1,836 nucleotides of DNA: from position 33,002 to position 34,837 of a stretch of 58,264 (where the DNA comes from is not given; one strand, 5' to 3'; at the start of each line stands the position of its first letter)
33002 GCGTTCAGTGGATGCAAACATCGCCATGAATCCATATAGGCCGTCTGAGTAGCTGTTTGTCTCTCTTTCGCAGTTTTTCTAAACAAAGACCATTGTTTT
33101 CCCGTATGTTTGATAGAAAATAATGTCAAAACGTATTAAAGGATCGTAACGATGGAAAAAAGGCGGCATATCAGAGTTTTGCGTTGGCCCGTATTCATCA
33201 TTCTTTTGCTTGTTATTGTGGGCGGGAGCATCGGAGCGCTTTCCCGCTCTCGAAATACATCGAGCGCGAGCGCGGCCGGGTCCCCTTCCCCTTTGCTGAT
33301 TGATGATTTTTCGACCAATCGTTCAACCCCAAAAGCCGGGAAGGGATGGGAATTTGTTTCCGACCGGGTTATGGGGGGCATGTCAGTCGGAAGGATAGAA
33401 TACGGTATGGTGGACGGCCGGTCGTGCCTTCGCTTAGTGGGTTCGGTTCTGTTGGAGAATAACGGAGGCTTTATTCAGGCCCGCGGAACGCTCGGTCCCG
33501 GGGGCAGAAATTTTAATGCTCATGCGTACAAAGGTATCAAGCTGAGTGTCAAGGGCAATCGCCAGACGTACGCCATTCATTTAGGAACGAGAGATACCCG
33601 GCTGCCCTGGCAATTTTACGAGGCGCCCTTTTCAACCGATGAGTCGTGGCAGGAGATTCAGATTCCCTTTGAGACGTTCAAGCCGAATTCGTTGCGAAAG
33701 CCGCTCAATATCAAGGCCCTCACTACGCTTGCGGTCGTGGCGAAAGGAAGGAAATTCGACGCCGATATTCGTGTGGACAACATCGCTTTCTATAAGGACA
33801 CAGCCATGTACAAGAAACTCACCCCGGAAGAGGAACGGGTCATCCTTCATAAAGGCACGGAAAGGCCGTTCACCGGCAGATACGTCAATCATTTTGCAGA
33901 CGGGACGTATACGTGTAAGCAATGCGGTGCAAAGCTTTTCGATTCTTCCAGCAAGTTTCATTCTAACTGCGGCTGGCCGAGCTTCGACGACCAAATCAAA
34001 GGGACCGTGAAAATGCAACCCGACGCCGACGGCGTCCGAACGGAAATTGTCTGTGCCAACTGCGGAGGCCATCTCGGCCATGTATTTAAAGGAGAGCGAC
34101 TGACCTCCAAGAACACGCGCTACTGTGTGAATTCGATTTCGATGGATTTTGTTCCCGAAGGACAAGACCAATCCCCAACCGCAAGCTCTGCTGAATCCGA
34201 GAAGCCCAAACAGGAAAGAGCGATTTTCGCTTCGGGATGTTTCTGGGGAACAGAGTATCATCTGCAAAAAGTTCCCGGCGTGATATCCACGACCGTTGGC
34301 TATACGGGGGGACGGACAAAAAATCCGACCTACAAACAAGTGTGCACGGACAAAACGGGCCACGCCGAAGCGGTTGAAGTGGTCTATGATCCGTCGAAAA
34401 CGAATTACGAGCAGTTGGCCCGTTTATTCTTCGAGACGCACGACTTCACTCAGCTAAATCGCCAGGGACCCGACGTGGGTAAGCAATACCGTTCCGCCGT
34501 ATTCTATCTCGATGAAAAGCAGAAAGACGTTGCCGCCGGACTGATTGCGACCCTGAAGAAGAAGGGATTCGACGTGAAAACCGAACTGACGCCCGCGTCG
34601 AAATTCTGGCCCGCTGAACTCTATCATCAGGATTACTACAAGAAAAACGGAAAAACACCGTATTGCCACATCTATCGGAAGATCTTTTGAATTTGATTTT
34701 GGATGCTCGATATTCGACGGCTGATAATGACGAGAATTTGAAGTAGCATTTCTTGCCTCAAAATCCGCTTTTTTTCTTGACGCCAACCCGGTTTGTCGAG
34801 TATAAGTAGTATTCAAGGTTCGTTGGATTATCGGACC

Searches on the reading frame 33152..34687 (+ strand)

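Call 7: search_protein_families(library=pfam, proteins=[window:33152-34687:+], max_evalue=0.001)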
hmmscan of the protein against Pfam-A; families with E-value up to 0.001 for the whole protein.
window:33152-34687:+ (512 aa): 5 families
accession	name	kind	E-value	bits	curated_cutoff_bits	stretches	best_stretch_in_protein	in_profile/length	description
PF01625.27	PMSR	-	1.3e-61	207.8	23.7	1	357-506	2-153/153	Peptide methionine sulfoxide reductase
PF01641.26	SelR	-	1.1e-43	148.3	24.9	1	223-335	1-116/116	SelR domain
PF08547.18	CIA30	-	2.7e-22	79.9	24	1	60-181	6-123/157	Complex I intermediate-associated protein 30 (CIA30)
PF18329.7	SGBP_B_XBD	-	8.7e-05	23.1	26.4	1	140-211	108-182/186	Surface glycan-binding protein B xyloglucan binding domain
PF24046.1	At4g08330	-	0.00067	20.1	27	0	296-321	76-101/129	At4g08330 beta-tent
